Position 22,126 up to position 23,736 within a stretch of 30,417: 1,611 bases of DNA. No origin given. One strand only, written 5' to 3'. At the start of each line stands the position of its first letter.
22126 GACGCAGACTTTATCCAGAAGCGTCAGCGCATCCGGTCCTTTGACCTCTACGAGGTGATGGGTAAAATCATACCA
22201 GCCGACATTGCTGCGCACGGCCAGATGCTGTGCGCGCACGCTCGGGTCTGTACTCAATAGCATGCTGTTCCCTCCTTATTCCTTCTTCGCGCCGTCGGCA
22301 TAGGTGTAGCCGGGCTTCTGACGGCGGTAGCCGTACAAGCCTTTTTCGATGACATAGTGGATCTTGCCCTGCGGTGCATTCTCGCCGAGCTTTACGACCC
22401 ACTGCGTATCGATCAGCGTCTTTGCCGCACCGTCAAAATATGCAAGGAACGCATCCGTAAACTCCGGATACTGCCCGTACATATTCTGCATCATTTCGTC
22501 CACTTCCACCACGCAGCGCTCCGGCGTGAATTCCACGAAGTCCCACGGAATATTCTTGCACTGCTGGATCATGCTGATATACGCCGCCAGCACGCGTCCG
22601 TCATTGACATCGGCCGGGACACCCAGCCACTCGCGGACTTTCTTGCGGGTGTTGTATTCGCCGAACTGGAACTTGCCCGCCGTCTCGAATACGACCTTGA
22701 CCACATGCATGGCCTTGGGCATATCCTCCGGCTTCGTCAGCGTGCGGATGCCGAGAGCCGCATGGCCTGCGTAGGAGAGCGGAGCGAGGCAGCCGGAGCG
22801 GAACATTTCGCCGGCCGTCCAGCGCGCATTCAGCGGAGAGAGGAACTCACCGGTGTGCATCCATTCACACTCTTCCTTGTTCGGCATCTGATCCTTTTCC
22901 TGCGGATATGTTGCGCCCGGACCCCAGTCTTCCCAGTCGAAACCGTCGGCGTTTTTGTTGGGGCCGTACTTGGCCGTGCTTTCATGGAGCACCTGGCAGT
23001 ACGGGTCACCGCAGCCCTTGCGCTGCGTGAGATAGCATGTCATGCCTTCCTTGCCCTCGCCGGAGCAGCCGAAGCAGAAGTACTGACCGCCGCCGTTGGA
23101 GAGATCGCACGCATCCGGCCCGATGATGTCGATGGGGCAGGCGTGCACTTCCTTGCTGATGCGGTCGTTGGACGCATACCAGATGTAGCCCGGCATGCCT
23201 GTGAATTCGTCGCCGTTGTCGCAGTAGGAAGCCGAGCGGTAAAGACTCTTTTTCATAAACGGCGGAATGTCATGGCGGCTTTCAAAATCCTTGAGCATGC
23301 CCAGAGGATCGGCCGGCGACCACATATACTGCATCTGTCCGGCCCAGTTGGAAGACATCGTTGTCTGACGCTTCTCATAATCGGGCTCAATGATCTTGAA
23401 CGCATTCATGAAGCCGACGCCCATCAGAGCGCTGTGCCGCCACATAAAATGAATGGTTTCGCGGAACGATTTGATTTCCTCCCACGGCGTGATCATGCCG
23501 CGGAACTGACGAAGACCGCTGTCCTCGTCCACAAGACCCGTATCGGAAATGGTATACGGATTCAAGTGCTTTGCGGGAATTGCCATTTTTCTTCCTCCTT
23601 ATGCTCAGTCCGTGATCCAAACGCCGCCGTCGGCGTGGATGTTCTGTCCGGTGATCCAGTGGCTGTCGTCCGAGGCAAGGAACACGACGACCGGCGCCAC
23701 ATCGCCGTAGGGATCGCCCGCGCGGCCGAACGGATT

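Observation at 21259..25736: Candidate undescribed catabolic module delivering one-carbon units to THF: SDR, Cys-rich unknown, GcvT-like enzyme and AraC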

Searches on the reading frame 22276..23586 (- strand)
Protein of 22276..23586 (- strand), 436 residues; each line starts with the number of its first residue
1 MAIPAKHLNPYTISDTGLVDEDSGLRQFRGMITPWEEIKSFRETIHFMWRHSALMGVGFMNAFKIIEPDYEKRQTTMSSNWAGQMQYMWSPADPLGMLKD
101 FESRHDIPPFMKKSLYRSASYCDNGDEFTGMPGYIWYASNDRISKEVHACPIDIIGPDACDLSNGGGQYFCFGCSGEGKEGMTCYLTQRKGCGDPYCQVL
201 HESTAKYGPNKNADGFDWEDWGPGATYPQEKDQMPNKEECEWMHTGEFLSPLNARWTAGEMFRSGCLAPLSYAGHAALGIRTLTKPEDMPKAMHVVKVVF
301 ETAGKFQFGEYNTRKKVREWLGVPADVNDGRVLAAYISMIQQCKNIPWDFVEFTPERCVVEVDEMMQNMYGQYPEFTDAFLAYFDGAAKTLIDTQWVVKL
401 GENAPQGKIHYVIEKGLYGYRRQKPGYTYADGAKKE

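Call 3: search_protein_families(library=pfam, proteins=[window:22276-23586:-], max_evalue=0.01)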
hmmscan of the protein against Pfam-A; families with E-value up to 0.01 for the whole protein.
window:22276-23586:- (436 aa): 0 families

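Call 4: search_protein_families(library=ncbifam, proteins=[window:22276-23586:-], max_evalue=0.01)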
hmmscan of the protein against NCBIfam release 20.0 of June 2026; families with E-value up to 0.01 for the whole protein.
window:22276-23586:- (436 aa): 0 families

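Call 6: find_homologous_proteins(query=window:22276-23586:-)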
Query window:22276-23586:- (436 aa): 69 proteins with E <= 0.001 among 2083 candidates.
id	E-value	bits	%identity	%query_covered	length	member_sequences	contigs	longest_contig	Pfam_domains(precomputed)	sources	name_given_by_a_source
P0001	4.3e-287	970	90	100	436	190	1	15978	-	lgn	-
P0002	6.2e-257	871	80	100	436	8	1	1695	-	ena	-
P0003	1.3e-246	837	78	100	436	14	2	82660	-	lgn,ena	-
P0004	1.2e-245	834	79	100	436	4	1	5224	-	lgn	-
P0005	5.7e-243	825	76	100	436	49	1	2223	-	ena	-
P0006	1.8e-241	820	76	100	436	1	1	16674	-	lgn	-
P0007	4.8e-240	815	76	100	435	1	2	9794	-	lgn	-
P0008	5.0e-236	802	75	99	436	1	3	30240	-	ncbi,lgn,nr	ncbi:MAG: hypothetical protein EOM40_09790 [Clostridia bacterium]|nr:hypothetical protein [Clostridi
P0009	1.4e-235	801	75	100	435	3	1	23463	-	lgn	-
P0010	1.1e-229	781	73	100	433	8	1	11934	-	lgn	-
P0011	1.3e-229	781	73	98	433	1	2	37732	-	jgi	-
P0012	1.1e-228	778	71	100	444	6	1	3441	-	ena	-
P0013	1.4e-213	728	68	99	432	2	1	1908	-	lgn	-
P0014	1.9e-204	698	67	97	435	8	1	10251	-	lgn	-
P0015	3.7e-174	598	59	98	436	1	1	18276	-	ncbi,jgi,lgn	-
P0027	4.5e-156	538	54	98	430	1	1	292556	-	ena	-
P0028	7.9e-154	531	53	98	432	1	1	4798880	-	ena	-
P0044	3.8e-133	463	49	97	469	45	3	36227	-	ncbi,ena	-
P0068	6.2e-47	179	29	89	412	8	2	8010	-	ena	-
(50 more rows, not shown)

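Call 7: search_solved_structures(query=window:22276-23586:-, max_evalue=10)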
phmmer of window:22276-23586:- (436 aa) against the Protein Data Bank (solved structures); distinct sequences matched with E-value up to 10: 4.
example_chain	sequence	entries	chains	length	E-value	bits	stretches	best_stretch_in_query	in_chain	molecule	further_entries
6s10_A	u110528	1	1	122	0.08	14.9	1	98-160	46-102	RNA chaperone ProQ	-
1ek0_A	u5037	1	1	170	0.12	14.3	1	256-305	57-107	PROTEIN (GTP-BINDING PROTEIN YPT51)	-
7pmu_A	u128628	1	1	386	0.18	13.8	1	322-387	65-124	Serpin-8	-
1z60_A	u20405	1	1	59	0.82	11.6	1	162-199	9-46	TFIIH basal transcription factor complex p44 subunit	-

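Call 11: find_related_loci(query=A1, collection=genome_contigs, flank=10000)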
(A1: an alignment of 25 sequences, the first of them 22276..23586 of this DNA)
Query A1 (436 aa) in genome_contigs; peptide patterns used: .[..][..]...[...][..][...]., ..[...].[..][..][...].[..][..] (x = any residue, [..] = any of these).
95 stretches matched a pattern; 34 encode a relative of the query (tblastn E <= 1e-3); 33 distinct loci.
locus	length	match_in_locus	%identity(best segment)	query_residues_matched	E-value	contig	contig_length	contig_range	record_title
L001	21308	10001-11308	75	1-431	0e+0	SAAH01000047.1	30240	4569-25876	MAG: Clostridia bacterium isolate INTA.CYC.029 contig-100_1122, whole genome shotgun sequence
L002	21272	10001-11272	67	5-429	0e+0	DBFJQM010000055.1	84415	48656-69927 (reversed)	MAG TPA_asm: Candidatus Pelethomonas sp. isolate MAG8510 contig55, whole genome shotgun sequence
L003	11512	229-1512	59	1-429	2e-174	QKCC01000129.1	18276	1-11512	MAG: Spirochaetales bacterium isolate SZUA-414 scaffold_10898, whole genome shotgun sequence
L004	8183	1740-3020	52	5-434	1e-152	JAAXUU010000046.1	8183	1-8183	MAG: Actinomycetota bacterium isolate W4_Combined_metabat2_085 W4_Combined_metabat2_085_NODE_3589, whole genome shotgun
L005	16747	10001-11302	49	5-429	5e-136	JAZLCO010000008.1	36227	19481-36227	MAG: Eggerthellaceae bacterium isolate T1900045049_TC20190042.MAGScoT_cleanbin_000004 SGB_4515_k141_121771, whole genome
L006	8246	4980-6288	76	1-436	0e+0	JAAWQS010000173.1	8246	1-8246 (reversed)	MAG: Oscillospiraceae bacterium isolate ABMPRH_163_1 SL341404_scaffold_19139, whole genome shotgun sequence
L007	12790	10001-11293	46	5-429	2e-131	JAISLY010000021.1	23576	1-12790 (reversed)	MAG: Coriobacteriales bacterium isolate Im510_bin134 k119_892433, whole genome shotgun sequence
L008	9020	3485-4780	48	5-429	3e-123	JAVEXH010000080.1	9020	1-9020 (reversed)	MAG: Spirochaetia bacterium isolate BF4_168 NODE_25757_length_9020_cov_3.773192_Biofilm4, whole genome shotgun sequence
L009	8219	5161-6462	44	5-429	3e-122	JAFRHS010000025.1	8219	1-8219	MAG: Clostridia bacterium isolate RGIG2480 Goat_Jejunum-2__c114193, whole genome shotgun sequence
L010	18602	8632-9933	44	1-425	4e-116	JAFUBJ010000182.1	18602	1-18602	MAG: Atopobiaceae bacterium isolate RGIG4340 Roe_deer_Jejunum-1__c76504, whole genome shotgun sequence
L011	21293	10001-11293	54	1-435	4e-164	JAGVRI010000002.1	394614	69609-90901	MAG: Chloroflexota bacterium isolate TumbabinsA95 c_000000000002, whole genome shotgun sequence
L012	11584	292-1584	42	10-435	4e-105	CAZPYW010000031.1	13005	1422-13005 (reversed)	MAG TPA_asm: uncultured Oscillospiraceae bacterium isolate SRP313737_co1_348 genome assembly, contig: NODE_7324_length_1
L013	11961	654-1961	42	5-435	8e-105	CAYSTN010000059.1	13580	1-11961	MAG TPA_asm: uncultured Oscillospiraceae bacterium isolate SRP313737_co1_215 genome assembly, contig: NODE_6925_length_1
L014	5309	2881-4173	42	10-435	7e-104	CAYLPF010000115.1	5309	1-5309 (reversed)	MAG TPA_asm: uncultured Lachnospiraceae bacterium isolate SRP222994_co1_262 genome assembly, contig: NODE_30393_length_5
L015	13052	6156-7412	40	10-425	4e-100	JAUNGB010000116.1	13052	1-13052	MAG: Eubacteriales bacterium isolate S26M_St_29 NODE_3169_length_13052_cov_47.515350, whole genome shotgun sequence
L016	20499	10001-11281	53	5-435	2e-156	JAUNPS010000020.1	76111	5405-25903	MAG: Eubacteriales bacterium isolate S36M_St_38 NODE_177_length_76111_cov_19.329639, whole genome shotgun sequence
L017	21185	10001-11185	39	20-421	5e-86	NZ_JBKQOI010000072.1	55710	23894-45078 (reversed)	MAG: Mycobacterium sp. isolate LASYr2D2E2F__bin_6 LASYr2D2E2F_000000041332, whole genome shotgun sequence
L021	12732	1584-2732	31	30-417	3e-48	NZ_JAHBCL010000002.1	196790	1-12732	Fusibacter paucivorans strain DSM 12116 NODE_2_length_196790_cov_41.418124, whole genome shotgun sequence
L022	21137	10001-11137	31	33-417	2e-48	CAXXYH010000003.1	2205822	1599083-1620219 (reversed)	MAG: Spirochaetia bacterium isolate 3f6413ad-2fe3-400d-aa3f-8d8018634007 genome assembly, contig: contig_3, whole genome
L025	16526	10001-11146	28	33-417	6e-43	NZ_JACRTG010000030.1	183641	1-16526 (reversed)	Paratissierella segnis strain BX21 BX-21_ctg0009, whole genome shotgun sequence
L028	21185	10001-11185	28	24-417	7e-40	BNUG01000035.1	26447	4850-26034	Clostridia bacterium MS499-83 DNA, sequence035, whole genome shotgun sequence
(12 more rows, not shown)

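Call 17: predict_structure(alignment_id=A1)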
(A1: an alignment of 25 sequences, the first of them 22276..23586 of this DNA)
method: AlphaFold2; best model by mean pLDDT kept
length: 436 residues; sequences in the alignment: 25
mean_pLDDT: 86.0   pTM: 0.86
mean pLDDT of the five models: 86.0, 85.0, 84.1, 83.7, 83.3
residues with pLDDT >= 90: 193; 70-90: 197; 50-70: 37; < 50: 9
segments of 3 or more residues with pLDDT < 50: 429-436
pLDDT, mean of each block of 10 residues (from residue 1): 77 78 79 89 90 93 96 94 89 88 88 84 89 86 89 90 88 84 85 87 85 68 65 78 90 89 82 94 96 96 75 83 92 95 91 96 93 94 93 91 94 86 53 40
secondary structure, 60 per line:
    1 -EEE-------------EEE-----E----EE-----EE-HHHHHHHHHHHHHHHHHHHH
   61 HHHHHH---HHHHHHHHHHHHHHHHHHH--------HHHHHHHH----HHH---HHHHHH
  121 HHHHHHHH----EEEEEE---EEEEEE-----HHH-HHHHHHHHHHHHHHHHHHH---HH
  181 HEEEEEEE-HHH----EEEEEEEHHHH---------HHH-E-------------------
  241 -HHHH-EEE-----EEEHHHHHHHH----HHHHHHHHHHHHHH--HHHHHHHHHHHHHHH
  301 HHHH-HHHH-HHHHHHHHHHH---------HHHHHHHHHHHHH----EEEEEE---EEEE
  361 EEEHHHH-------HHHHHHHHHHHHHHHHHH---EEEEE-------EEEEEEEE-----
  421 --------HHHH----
elements in order: E2-4 E18-20 H41-66 H70-88 H97-104 H115-128 E133-138 E142-147 H157-175 E182-188 E197-203 H204-207 H242-245 E247-249 E255-257 H258-265 H270-283 H286-304 H306-309 H311-321 H331-343 E348-353 E357-363 H364-367 H375-392 E396-400 E408-415 H429-432

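Call 21: fold_search(model_id=the predicted structure, library=pdb)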
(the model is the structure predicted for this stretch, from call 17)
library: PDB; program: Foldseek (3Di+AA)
matches with E <= 10: 202; with E <= 0.001: 0
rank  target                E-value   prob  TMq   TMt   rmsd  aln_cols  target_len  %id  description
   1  6aq3_E                5.8e-03  1.00  0.24  0.50   5.7       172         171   10  Crystal structure of a trafficking protein particle complex subunit 3 from Naegleria fowleri covalently bound to palmi (released 2017-08-30)
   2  7mwr_A                7.7e-03  0.98  0.15  0.28  17.6       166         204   12  Structure of De Novo designed beta sheet heterodimer LHD101A53/B4 (released 2022-01-19)
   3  7b6d_A                1.1e-02  1.00  0.26  0.60   4.4       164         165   12  Drosophila melanogaster TRAPPCore (C1, C2, C2L, C3a/b, C4, C5, C6 subunits) (released 2021-06-09)
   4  6aq3_B                1.3e-02  1.00  0.24  0.49   6.1       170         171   10  Crystal structure of a trafficking protein particle complex subunit 3 from Naegleria fowleri covalently bound to palmi (released 2017-08-30)
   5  6aq3_F                1.6e-02  1.00  0.24  0.52   5.3       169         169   12  Crystal structure of a trafficking protein particle complex subunit 3 from Naegleria fowleri covalently bound to palmi (released 2017-08-30)
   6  6aq3_A                1.8e-02  1.00  0.26  0.57   4.8       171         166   10  Crystal structure of a trafficking protein particle complex subunit 3 from Naegleria fowleri covalently bound to palmi (released 2017-08-30)
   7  6aq3_D                1.9e-02  1.00  0.25  0.53   5.8       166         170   11  Crystal structure of a trafficking protein particle complex subunit 3 from Naegleria fowleri covalently bound to palmi (released 2017-08-30)
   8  7b6d_G                1.9e-02  1.00  0.24  0.52   5.5       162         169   15  Drosophila melanogaster TRAPPCore (C1, C2, C2L, C3a/b, C4, C5, C6 subunits) (released 2021-06-09)
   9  3eee_A                2.1e-02  0.99  0.19  0.38  10.1       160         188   11  Probing the function of heme distortion in the H-NOX family (released 2008-11-25)
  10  6aq3_C                2.2e-02  1.00  0.24  0.52   5.0       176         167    9  Crystal structure of a trafficking protein particle complex subunit 3 from Naegleria fowleri covalently bound to palmi (released 2017-08-30)
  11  3sj5_A                2.3e-02  0.99  0.21  0.42   6.9       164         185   11  I5F Mutant Structure of T. Tengcongensis H-NOX (released 2011-07-20)
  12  6bdd                  2.5e-02  0.99  0.22  0.43   6.4       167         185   10  Crystal structure of Fe(II) unliganded H-NOX protein from K. algicida (released 2018-05-30)
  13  4fdk_A                2.5e-02  0.99  0.19  0.37  10.1       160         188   11  F78L Tt H-NOX (released 2013-08-28)
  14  4it2_A                2.8e-02  0.99  0.22  0.43   6.8       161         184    9  Mn(III)-PPIX bound Tt H-NOX (released 2013-02-27)
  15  6bde                  2.8e-02  0.99  0.19  0.37   7.2       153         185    9  Crystal structure of Fe(II) unliganded H-NOX protein mutant A71G from K. algicida (released 2018-05-30)
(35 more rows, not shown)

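Call 26: find_encoding_contigs(protein=P0028, flank=10000, max_places=2)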
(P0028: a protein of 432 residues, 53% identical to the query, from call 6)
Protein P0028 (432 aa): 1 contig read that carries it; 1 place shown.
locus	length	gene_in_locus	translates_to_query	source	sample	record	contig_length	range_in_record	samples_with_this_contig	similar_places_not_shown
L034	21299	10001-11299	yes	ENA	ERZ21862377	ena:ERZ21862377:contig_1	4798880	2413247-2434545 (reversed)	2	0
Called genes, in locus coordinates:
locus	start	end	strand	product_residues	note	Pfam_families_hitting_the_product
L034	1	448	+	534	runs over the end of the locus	PF01301:Glyco_hydro_35 (weak), PF18120:DUF5597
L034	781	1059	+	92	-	PF18565:Glyco_hydro2_C5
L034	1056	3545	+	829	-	PF00933:Glyco_hydro_3, PF01915:Glyco_hydro_3_C, PF14310:Fn3-like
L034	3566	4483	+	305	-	PF10340:Say1_Mug180, PF20434:BD-FAE, PF07859:Abhydrolase_3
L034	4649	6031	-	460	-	PF00083:Sugar_tr, PF07690:MFS_1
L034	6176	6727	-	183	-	PF14278:TetR_C_8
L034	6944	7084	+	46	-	-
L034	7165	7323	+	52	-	-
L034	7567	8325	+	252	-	PF00165:HTH_AraC, PF12833:HTH_18, PF00165:HTH_AraC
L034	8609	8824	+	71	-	-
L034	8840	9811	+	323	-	PF00106:adh_short (weak), PF08659:KR, PF00106:adh_short, PF13561:adh_short_C2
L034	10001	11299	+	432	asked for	-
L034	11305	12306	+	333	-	PF01571:GCV_T, PF08669:GCV_T_C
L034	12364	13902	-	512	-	PF13556:HTH_30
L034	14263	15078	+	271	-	PF00106:adh_short, PF08659:KR, PF13561:adh_short_C2, PF13649:Methyltransf_25 (weak), PF13561:adh_short_C2 (weak)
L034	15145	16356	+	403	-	-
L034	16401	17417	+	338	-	PF01571:GCV_T, PF08669:GCV_T_C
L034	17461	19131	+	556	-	PF01268:FTHFS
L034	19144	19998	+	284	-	PF00763:THF_DHG_CYH, PF02882:THF_DHG_CYH_C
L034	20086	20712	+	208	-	PF04961:FTCD_C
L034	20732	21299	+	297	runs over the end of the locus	PF01226:Form_Nir_trans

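Call 27: find_encoding_contigs(protein=P0027, flank=10000, max_places=2)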
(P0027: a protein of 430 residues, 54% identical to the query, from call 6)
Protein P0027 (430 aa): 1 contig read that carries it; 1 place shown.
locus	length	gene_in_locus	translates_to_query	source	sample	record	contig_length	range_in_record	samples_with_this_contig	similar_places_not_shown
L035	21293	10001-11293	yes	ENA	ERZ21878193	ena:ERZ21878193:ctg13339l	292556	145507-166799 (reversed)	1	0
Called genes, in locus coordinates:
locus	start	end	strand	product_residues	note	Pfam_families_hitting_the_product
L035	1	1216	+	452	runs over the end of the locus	PF07690:MFS_1, PF13347:MFS_2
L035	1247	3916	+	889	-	PF25788:Ig_Rha78A_N, PF08531:Bac_rhamnosid_N, PF05592:Bac_rhamnosid, PF17389:Bac_rhamnosid6H, PF17390:Bac_rhamnosid_C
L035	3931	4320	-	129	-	PF12833:HTH_18, PF00165:HTH_AraC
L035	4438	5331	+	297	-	PF10340:Say1_Mug180 (faint), PF20434:BD-FAE, PF07859:Abhydrolase_3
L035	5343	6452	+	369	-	PF02126:PTE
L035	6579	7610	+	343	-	PF10340:Say1_Mug180 (weak), PF20434:BD-FAE, PF07859:Abhydrolase_3, PF12146:Hydrolase_4 (weak)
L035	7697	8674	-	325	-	PF00196:GerE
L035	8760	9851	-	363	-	PF07883:Cupin_2, PF12833:HTH_18, PF00165:HTH_AraC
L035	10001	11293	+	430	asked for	-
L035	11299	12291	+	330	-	PF01571:GCV_T, PF08669:GCV_T_C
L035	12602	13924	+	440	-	-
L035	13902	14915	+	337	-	PF01571:GCV_T, PF08669:GCV_T_C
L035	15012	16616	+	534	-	PF00015:MCPsignal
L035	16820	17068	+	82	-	PF01257:2Fe-2S_thioredx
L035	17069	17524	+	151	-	-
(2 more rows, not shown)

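Call 33: search_protein_families(library=pfam, alignment_id=A2, max_evalue=0.00001)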
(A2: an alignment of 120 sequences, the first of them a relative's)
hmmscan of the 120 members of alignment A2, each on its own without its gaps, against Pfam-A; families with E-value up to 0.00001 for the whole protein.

A. member 1, L001:5407-6423:+ (339 aa): 5 families
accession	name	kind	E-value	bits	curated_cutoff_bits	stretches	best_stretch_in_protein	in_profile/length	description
PF01070.24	FMN_dh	-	2.6e-67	227.8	24.9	2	190-337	202-349/350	FMN-dependent dehydrogenase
PF00478.31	IMPDH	-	7.8e-08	32.1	25.6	1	195-293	133-239/345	IMP dehydrogenase / GMP reductase domain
PF05690.20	ThiG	-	1.9e-07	31.1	23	0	244-292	160-206/247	Thiazole biosynthesis protein ThiG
PF01645.23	Glu_synthase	-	2.5e-07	30.7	20.4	1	257-295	271-309/369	Conserved region in glutamate synthase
PF03060.21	NMO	-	3.2e-06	27.2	28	1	211-295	140-227/331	Nitronate monooxygenase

B. families by the number of members that match (of 120 scanned): 91 families (the first 25 are shown)
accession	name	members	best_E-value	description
PF13561.12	adh_short_C2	17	2.4e-62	Enoyl-(Acyl carrier protein) reductase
PF00106.31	adh_short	17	2.2e-58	short chain dehydrogenase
PF08659.16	KR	15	1.7e-18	KR domain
PF13556.12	HTH_30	7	2e-19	PucR C-terminal helix-turn-helix domain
PF12833.13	HTH_18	6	1.1e-22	Helix-turn-helix domain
PF00165.29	HTH_AraC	6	2e-18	Bacterial regulatory helix-turn-helix proteins, AraC family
PF02126.24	PTE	5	1.1e-43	Phosphotriesterase family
PF23441.1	SDR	4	1.5e-08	SDR-like rossmann domain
PF00437.27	T2SSE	2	3.4e-120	Type II/IV secretion system protein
PF07859.19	Abhydrolase_3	2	5.6e-48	alpha/beta hydrolase fold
PF01012.27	ETF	2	1.9e-35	Electron transfer flavoprotein domain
PF07690.21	MFS_1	2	1.3e-32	Major Facilitator Superfamily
PF00561.26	Abhydrolase_1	2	2.3e-25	alpha/beta hydrolase fold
PF17853.6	GGDEF_2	2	6.4e-09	GGDEF-like domain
PF13669.12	Glyoxalase_4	2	5.2e-08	Glyoxalase/Bleomycin resistance protein/Dioxygenase superfamily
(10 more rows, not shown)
